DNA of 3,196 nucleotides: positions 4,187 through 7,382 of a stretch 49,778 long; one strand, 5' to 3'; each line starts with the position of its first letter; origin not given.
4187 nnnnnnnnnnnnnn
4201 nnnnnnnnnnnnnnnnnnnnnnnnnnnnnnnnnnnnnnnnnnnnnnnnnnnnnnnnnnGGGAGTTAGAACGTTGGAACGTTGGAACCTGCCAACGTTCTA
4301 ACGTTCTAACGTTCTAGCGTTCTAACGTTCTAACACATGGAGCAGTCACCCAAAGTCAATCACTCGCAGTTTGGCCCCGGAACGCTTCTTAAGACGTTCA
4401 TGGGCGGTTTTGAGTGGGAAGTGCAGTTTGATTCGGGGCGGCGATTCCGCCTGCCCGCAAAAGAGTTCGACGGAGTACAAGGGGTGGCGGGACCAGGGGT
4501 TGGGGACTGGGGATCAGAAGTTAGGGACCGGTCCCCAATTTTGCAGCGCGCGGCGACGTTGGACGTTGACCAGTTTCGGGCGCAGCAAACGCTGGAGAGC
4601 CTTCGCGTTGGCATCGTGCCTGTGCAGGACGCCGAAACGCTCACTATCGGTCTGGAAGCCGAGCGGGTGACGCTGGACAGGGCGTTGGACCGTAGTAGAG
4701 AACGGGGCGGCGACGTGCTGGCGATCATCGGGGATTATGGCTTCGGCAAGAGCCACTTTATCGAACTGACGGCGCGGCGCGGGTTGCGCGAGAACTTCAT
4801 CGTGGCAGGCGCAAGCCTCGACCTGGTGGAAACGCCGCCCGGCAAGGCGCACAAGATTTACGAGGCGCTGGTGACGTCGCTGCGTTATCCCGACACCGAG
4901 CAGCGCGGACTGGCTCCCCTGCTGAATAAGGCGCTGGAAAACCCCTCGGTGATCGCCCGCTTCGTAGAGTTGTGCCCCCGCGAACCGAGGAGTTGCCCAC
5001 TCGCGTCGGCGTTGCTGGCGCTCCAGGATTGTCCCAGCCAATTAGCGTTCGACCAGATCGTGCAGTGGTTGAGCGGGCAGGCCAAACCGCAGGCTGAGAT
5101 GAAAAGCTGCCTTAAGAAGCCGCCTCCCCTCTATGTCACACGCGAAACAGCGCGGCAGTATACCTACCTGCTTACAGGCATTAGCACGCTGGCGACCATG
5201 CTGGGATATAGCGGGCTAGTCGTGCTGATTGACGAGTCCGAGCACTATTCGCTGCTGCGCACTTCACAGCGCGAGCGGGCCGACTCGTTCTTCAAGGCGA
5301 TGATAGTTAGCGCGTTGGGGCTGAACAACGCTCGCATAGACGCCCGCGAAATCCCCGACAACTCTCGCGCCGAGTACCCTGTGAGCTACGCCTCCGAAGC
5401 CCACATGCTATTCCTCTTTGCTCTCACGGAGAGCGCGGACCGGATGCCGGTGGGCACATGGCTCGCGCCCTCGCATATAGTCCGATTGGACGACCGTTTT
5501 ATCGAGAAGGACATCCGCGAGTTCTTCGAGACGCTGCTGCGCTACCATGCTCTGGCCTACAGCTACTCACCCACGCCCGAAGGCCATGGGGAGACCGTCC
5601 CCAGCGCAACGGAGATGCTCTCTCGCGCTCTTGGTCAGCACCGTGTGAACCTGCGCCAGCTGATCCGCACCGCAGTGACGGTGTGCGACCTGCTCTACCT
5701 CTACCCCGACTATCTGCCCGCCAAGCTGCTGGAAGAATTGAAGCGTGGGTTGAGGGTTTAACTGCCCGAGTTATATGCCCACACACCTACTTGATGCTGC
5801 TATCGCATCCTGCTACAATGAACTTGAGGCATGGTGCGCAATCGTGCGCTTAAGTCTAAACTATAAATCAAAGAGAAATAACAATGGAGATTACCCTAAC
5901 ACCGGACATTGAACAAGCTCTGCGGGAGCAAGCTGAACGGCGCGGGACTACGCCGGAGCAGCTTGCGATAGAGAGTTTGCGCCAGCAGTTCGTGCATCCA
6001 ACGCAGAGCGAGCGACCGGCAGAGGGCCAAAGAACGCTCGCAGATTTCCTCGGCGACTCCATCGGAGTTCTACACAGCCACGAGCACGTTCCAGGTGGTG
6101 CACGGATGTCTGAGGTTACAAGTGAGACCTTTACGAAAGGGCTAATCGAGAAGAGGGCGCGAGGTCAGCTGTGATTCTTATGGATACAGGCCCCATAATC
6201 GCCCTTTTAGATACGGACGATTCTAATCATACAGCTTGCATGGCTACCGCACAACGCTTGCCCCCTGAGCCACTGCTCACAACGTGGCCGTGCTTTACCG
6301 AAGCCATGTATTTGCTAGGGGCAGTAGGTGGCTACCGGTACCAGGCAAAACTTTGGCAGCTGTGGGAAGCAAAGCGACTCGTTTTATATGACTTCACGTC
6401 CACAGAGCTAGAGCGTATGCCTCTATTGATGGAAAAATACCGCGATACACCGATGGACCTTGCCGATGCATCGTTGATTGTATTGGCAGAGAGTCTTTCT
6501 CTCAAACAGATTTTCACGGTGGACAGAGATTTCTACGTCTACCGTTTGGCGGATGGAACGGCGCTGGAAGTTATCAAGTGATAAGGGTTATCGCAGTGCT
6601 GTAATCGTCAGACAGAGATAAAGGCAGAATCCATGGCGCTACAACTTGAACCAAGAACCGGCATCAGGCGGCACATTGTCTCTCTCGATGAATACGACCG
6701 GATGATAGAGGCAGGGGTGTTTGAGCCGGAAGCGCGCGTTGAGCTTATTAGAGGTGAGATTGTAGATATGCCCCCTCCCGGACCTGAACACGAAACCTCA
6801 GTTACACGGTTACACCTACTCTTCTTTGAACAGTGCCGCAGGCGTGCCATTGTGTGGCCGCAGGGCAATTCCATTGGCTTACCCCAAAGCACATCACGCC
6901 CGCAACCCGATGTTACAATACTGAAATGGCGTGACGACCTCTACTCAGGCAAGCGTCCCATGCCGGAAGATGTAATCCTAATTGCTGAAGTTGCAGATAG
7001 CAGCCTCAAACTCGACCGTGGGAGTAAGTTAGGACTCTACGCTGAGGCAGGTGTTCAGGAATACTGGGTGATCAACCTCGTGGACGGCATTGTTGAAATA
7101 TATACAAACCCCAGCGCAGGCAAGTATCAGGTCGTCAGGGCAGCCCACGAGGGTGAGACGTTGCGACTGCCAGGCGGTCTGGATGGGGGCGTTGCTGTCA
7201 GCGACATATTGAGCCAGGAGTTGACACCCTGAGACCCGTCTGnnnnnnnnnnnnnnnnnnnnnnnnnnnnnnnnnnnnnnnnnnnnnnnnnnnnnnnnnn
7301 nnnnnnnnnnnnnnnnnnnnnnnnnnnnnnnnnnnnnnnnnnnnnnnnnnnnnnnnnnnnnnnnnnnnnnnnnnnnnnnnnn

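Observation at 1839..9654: Candidate undescribed defence module: unknown coiled-coil protein, two diverged BrxD/DUF2791-like ATPases and an Lhr-like helicase, with no BREX or TerB core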

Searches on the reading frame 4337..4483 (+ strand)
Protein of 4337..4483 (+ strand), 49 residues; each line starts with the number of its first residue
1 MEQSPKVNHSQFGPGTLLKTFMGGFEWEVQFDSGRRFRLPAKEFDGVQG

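Call 66: search_solved_structures(query=A5, max_evalue=10, show_alignments=3)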
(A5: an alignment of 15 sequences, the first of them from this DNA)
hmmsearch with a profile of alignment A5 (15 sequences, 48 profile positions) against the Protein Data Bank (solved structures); distinct sequences matched with E-value up to 10: 10.
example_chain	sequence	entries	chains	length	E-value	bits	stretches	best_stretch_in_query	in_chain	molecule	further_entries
7egt_B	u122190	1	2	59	0.0033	20.3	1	5-35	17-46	DNA helicase UvrD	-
7egs_B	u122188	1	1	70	0.0066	19.3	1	5-24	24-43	DNA helicase II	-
6yi2_A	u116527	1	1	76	0.015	18.2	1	5-24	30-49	DNA helicase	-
4c2t_A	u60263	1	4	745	0.022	17.6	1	5-25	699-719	DNA HELICASE II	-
5dma_A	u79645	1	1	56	0.11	15.4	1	6-39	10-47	ATP-dependent DNA helicase PcrA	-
1qhh_D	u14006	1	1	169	0.6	13.1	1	6-39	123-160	PROTEIN (PCRA (SUBUNIT))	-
5ojr_A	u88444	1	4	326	2.7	11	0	16-28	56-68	Ycf48-like protein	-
2xbg_A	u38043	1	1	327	2.7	11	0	16-28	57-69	YCF48-LIKE PROTEIN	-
5ojp_A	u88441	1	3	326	2.7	10.9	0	16-28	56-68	Ycf48-like protein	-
5oj5_A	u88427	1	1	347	3.3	10.7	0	16-28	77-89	Ycf48-like protein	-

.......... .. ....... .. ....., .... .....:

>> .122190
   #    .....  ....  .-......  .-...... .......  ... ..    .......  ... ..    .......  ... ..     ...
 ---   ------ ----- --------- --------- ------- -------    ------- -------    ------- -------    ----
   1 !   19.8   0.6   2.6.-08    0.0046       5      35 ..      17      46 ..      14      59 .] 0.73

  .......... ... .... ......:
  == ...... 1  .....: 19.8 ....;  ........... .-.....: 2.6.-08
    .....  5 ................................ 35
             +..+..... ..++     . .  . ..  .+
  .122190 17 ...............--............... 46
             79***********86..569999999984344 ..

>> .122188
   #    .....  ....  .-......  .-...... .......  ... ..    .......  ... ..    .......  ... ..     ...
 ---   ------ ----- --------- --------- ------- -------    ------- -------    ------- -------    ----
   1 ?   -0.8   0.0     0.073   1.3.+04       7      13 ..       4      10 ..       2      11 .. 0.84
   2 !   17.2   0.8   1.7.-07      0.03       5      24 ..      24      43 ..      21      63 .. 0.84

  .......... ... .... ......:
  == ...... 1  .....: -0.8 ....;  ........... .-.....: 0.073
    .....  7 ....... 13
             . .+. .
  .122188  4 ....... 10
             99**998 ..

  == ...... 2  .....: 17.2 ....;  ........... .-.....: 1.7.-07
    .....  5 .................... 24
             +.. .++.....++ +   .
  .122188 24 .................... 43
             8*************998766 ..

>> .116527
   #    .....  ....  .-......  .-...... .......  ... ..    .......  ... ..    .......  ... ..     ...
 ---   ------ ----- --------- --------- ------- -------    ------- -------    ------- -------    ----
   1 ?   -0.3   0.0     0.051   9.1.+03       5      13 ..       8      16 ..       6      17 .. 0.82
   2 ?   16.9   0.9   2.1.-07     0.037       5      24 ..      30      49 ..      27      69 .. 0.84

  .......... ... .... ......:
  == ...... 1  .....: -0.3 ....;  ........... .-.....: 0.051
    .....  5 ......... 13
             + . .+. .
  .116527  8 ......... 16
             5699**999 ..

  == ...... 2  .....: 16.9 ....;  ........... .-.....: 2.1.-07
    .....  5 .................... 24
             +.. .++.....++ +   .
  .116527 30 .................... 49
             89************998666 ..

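Call 67: search_protein_families(library=pfam, alignment_id=A5, max_evalue=10)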
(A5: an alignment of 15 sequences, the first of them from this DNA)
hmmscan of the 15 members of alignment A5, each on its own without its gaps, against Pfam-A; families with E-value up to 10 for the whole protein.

A. member 1, seq(49 aa): 0 families

B. families by the number of members that match (of 15 scanned): 7 families
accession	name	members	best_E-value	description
PF21196.3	PcrA_UvrD_tudor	2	4.6e-05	PcrA/UvrD tudor domain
PF11197.13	DUF2835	2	0.014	Protein of unknown function (DUF2835)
PF10387.14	DUF2442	1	0.019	Protein of unknown function (DUF2442)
PF21744.3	BAHCC1-like_Tudor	1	0.096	BAHCC1-like, Tudor domain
PF23614.1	DUF7141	1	0.097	Domain of unknown function (DUF7141)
PF11315.13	Med30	1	0.14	Mediator complex subunit 30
PF19437.4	VCIP135_N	1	0.28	VCIP135 N-terminal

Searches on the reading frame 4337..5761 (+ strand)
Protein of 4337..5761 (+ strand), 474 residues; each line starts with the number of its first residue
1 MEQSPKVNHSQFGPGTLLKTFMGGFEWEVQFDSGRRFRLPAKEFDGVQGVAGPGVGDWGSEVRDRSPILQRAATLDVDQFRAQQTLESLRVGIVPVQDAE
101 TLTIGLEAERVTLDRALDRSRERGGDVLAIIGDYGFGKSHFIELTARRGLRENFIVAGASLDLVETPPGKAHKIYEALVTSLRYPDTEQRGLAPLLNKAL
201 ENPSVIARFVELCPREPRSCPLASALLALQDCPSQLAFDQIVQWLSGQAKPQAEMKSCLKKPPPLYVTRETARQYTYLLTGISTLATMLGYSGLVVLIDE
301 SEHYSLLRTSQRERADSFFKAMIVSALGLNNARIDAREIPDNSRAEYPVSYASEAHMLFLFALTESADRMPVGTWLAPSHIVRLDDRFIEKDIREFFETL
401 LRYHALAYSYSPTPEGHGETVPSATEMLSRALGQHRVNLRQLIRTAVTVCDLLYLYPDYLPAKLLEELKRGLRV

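Call 3: search_protein_families(library=pfam, proteins=[window:4337-5761:+], max_evalue=0.01)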
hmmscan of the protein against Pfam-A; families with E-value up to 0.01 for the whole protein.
window:4337-5761:+ (474 aa): 2 families
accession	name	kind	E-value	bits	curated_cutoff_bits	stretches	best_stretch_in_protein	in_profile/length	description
PF10923.14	BrxC_BrxD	-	1.7e-29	103.4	22.2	2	81-198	5-126/414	BREX system ATP-binding protein BrxC/D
PF13191.12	AAA_16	-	0.00098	20.1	32.6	1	105-182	4-73/167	AAA ATPase domain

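Call 4: search_protein_families(library=padloc, proteins=[window:4337-5761:+], max_evalue=0.01)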
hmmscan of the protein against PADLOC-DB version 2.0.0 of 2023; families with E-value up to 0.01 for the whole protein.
window:4337-5761:+ (474 aa): 2 families
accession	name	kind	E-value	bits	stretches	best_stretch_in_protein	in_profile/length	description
PDLC02494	BrxD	-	3.2e-22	77.3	2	78-199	5-126/440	BrxD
PDLC03959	SngB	-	5.5e-14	50.1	1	77-191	6-122/439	-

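Call 5: search_protein_families(library=ncbifam, proteins=[window:4337-5761:+], max_evalue=0.1)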
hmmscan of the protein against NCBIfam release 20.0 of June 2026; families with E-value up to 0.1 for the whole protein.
window:4337-5761:+ (474 aa): 1 family
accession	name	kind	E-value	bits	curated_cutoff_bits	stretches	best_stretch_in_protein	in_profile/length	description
NF033438.1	BREX_BrxD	equivalog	7.8e-22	77.9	350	2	80-199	3-122/423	BREX system ATP-binding protein BrxD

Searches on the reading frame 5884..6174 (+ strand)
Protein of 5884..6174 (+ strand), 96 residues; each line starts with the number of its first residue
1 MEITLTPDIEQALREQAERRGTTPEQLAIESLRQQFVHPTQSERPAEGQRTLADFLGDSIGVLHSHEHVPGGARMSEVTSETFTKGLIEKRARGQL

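Call 3: search_protein_families(library=pfam, proteins=[window:5884-6174:+], max_evalue=0.01)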
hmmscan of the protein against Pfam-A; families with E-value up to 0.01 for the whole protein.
window:5884-6174:+ (96 aa): 0 families

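Call 4: search_protein_families(library=padloc, proteins=[window:5884-6174:+], max_evalue=0.01)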
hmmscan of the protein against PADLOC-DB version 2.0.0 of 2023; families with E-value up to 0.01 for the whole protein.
window:5884-6174:+ (96 aa): 0 families

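Call 5: search_protein_families(library=ncbifam, proteins=[window:5884-6174:+], max_evalue=0.1)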
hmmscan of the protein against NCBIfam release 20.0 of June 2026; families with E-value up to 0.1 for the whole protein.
window:5884-6174:+ (96 aa): 1 family
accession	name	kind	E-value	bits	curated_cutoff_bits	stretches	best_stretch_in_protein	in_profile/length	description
TIGR03438.1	egtD_ergothio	equivalog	0.0084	15.3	290.9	1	10-68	98-156/301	L-histidine N(alpha)-methyltransferase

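Call 56: search_protein_families(library=pfam, proteins=[window:5884-6171:+], max_evalue=0.5)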
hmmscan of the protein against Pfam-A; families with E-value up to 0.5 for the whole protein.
window:5884-6171:+ (96 aa): 2 families
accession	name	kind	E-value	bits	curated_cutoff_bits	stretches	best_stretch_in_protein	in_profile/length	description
PF22513.2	FitA-like_RHH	-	0.079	13.4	27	1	6-34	9-37/39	Antitoxin FitA-like, ribbon-helix-helix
PF10017.15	Methyltransf_33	-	0.093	12.2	23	1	10-68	98-156/304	Histidine-specific methyltransferase, SAM-dependent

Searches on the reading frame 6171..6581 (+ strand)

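Call 3: search_protein_families(library=pfam, proteins=[window:6171-6581:+], max_evalue=0.01)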
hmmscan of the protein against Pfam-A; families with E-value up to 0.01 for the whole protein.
window:6171-6581:+ (136 aa): 1 family
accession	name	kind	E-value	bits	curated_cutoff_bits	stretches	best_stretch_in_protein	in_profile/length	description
PF01850.27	PIN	-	6.7e-09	36.8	23.6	1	2-123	1-116/120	PIN domain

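Call 4: search_protein_families(library=padloc, proteins=[window:6171-6581:+], max_evalue=0.01)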
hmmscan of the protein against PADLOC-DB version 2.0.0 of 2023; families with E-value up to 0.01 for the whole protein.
window:6171-6581:+ (136 aa): 0 families

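Call 5: search_protein_families(library=ncbifam, proteins=[window:6171-6581:+], max_evalue=0.1)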
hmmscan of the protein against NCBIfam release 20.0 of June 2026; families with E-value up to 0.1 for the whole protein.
window:6171-6581:+ (136 aa): 0 families

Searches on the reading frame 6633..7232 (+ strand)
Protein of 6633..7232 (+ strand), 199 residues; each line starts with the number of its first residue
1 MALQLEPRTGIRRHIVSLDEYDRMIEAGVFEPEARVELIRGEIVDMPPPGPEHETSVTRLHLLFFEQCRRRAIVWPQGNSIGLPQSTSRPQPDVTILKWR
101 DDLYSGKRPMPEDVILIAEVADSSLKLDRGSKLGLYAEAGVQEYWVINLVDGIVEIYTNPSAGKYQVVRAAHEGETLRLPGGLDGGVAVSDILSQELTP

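Call 3: search_protein_families(library=pfam, proteins=[window:6633-7232:+], max_evalue=0.01)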
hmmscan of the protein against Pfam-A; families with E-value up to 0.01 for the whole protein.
window:6633-7232:+ (199 aa): 1 family
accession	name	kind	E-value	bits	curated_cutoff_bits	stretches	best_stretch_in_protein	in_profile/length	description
PF05685.18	Uma2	-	7.4e-34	117.1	27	1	19-186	2-166/172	Putative restriction endonuclease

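Call 4: search_protein_families(library=padloc, proteins=[window:6633-7232:+], max_evalue=0.01)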
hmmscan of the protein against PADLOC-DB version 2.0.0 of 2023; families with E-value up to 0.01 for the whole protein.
window:6633-7232:+ (199 aa): 4 families
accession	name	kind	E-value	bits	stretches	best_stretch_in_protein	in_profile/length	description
PDLC04832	PDC-S03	-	1.2e-18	65.5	1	14-177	7-170/188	-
PDLC04833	PDC-S03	-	2.4e-13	48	1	33-166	37-177/207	-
PDLC04835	PDC-S03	-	4.2e-12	44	1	32-149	21-146/207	-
PDLC04834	PDC-S03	-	1.3e-07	29.6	1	14-175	7-164/184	-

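Call 5: search_protein_families(library=ncbifam, proteins=[window:6633-7232:+], max_evalue=0.1)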
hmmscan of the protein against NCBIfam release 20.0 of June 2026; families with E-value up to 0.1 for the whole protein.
window:6633-7232:+ (199 aa): 0 families
